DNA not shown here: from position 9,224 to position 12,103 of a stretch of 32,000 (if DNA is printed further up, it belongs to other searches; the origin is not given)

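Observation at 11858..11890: Conserved HFHPIA[FW]VEQM motif marks the constant/variable boundary in four proteins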

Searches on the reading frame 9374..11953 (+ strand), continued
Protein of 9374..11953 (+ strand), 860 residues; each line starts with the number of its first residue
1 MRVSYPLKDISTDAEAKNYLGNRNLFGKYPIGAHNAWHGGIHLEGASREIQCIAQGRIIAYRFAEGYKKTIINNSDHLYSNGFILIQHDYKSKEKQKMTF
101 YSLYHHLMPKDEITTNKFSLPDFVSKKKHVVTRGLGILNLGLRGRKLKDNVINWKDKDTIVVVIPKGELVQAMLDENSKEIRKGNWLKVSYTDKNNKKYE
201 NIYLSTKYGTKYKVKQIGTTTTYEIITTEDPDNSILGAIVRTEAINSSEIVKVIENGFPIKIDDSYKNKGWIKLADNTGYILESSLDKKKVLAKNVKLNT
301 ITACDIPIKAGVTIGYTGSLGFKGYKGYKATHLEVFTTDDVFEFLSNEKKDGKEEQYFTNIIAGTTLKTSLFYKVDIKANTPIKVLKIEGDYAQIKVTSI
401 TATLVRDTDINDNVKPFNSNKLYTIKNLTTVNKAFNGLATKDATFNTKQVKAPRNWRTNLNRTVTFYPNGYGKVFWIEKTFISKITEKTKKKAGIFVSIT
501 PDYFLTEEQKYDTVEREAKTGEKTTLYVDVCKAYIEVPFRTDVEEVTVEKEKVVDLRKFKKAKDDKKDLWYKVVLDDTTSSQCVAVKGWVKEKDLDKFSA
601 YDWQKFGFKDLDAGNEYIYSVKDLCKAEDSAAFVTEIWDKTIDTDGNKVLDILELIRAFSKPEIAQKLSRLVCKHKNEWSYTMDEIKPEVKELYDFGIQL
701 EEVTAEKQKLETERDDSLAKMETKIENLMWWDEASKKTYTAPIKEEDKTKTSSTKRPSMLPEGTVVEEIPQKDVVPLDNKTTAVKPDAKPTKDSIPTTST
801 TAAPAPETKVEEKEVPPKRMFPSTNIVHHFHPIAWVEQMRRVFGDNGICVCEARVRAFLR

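Call 97: get_annotated_region(hit=H1, flank=5000)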
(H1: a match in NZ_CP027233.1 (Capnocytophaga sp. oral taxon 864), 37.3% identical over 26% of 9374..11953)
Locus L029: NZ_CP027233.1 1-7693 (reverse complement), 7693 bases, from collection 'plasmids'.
description: Capnocytophaga sp. oral taxon 864 strain F0512 plasmid unnamed1, complete sequence
organism: Capnocytophaga sp. oral taxon 864 (NCBI taxid 1316593)
taxonomy: Bacteria; Bacteroidota; Flavobacteriia; Flavobacteriales; Flavobacteriaceae; Capnocytophaga; Capnocytophaga sp. oral taxon 864
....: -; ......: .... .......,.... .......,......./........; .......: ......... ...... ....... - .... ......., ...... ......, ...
typing (MOB-suite, as given by PLSDB): mobilizable; relaxase MOBP
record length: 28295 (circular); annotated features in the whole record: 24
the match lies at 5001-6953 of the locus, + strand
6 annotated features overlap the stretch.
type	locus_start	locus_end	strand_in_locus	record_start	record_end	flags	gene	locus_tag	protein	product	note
CDS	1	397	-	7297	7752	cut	-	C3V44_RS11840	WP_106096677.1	GPW/gp25 family protein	-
CDS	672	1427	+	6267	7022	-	-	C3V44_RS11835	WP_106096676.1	ParA family protein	-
CDS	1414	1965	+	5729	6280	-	-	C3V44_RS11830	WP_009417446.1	hypothetical protein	-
CDS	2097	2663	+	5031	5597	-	-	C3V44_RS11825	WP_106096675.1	recombinase family protein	GO:0006310 - DNA recombination [Evidence IEA]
CDS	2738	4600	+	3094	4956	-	-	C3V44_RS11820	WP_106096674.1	phage baseplate assembly protein V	-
CDS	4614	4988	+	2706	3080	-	-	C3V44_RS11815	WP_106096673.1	PAAR domain-containing protein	-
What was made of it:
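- gp25-like, VgrG-like and PAAR genes precede the homologue on a Capnocytophaga plasmid (call 97).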

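Call 99: get_annotated_region(hit=H7, flank=5000)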
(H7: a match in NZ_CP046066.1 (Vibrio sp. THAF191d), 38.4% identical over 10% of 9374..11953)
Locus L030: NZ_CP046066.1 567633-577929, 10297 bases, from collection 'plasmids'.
description: Vibrio sp. THAF191d plasmid pTHAF191d_b, complete sequence
organism: Vibrio sp. THAF191d (NCBI taxid 2661922)
taxonomy: Bacteria; Pseudomonadota; Gammaproteobacteria; Vibrionales; Vibrionaceae; Vibrio; Vibrio sp. THAF191d
host: -; source: pure culture,Surface of a polyethylene microplastic particle present in tank 6 of a marine aquarium ...; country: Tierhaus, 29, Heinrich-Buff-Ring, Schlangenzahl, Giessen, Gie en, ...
typing (MOB-suite, as given by PLSDB): non-mobilizable
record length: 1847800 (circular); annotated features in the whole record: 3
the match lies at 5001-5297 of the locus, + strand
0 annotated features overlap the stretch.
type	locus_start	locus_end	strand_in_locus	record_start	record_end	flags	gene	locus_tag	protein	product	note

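Call 100: get_annotated_region(hit=H11, flank=5000)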
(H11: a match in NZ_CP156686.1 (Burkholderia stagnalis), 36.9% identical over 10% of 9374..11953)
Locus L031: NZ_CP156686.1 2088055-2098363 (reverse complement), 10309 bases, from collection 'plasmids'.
description: Burkholderia stagnalis strain YJ-2 plasmid plas1, complete sequence
organism: Burkholderia stagnalis (NCBI taxid 1503054)
taxonomy: Bacteria; Pseudomonadota; Betaproteobacteria; Burkholderiales; Burkholderiaceae; Burkholderia; Burkholderia stagnalis
host: -; source: Bacterial cells,soils collected in Guangdong Province, China; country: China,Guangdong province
typing (MOB-suite, as given by PLSDB): non-mobilizable
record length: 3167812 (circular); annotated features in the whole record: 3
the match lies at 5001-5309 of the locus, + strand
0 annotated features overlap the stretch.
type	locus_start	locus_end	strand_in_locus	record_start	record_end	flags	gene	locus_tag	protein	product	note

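Call 105: get_annotated_region(hit=H5, flank=4000)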
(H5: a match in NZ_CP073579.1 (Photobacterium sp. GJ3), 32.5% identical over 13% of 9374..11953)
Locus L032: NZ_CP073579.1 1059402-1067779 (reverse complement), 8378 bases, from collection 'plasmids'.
description: Photobacterium sp. GJ3 plasmid pGJ3-1, complete sequence
organism: Photobacterium sp. GJ3 (NCBI taxid 2829502)
taxonomy: Bacteria; Pseudomonadota; Gammaproteobacteria; Vibrionales; Vibrionaceae; Photobacterium; Photobacterium sp. GJ3
host: -; source: -; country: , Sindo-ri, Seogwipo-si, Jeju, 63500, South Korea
typing (MOB-suite, as given by PLSDB): non-mobilizable
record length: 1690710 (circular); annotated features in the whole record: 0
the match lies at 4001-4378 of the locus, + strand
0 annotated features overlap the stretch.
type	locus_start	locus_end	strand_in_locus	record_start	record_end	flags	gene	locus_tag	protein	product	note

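Call 106: get_annotated_region(hit=H6, flank=4000)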
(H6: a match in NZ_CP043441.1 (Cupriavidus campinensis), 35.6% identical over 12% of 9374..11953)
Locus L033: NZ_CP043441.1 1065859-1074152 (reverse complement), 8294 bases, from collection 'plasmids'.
description: Cupriavidus campinensis strain MJ1 plasmid unnamed1, complete sequence
organism: Cupriavidus campinensis (NCBI taxid 151783)
taxonomy: Bacteria; Pseudomonadota; Betaproteobacteria; Burkholderiales; Burkholderiaceae; Cupriavidus; Cupriavidus campinensis
host: -; source: cell culture,soil; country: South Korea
typing (MOB-suite, as given by PLSDB): mobilizable; relaxase MOBP
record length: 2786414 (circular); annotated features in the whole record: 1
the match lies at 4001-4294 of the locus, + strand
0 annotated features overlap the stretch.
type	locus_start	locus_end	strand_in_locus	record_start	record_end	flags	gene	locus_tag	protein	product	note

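Call 107: get_annotated_region(hit=H12, flank=4000)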
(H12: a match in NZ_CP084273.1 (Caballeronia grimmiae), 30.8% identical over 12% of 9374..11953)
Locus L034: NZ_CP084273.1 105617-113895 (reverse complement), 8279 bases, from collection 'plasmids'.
description: Caballeronia grimmiae strain Lep1A1 plasmid p1, complete sequence
organism: Caballeronia grimmiae (NCBI taxid 1071679)
taxonomy: Bacteria; Pseudomonadota; Betaproteobacteria; Burkholderiales; Burkholderiaceae; Caballeronia; Caballeronia grimmiae
host: -; source: Leptoglossus zonatus,Cell culture; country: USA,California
typing (MOB-suite, as given by PLSDB): non-mobilizable
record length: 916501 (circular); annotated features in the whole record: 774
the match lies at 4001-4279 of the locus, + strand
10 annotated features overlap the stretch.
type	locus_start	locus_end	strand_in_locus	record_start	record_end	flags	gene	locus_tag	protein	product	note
CDS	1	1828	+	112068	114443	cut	-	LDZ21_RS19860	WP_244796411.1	hypothetical protein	-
CDS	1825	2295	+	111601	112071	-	-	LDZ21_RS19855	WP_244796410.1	hypothetical protein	-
CDS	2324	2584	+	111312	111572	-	-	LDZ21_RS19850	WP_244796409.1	PAAR domain-containing protein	-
CDS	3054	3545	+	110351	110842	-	-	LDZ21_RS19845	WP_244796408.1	hypothetical protein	-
CDS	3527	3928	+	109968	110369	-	-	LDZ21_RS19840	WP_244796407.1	DUF2345 domain-containing protein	-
CDS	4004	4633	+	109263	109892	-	-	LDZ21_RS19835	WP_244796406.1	M23 family metallopeptidase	GO:0006508 - proteolysis [Evidence IEA]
CDS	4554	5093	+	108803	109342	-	-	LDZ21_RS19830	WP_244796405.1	hypothetical protein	-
CDS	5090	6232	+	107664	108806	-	-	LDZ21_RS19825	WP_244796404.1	hypothetical protein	-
CDS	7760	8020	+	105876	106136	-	-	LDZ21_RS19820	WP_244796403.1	PAAR domain-containing protein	-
CDS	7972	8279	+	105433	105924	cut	-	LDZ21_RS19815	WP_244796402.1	hypothetical protein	-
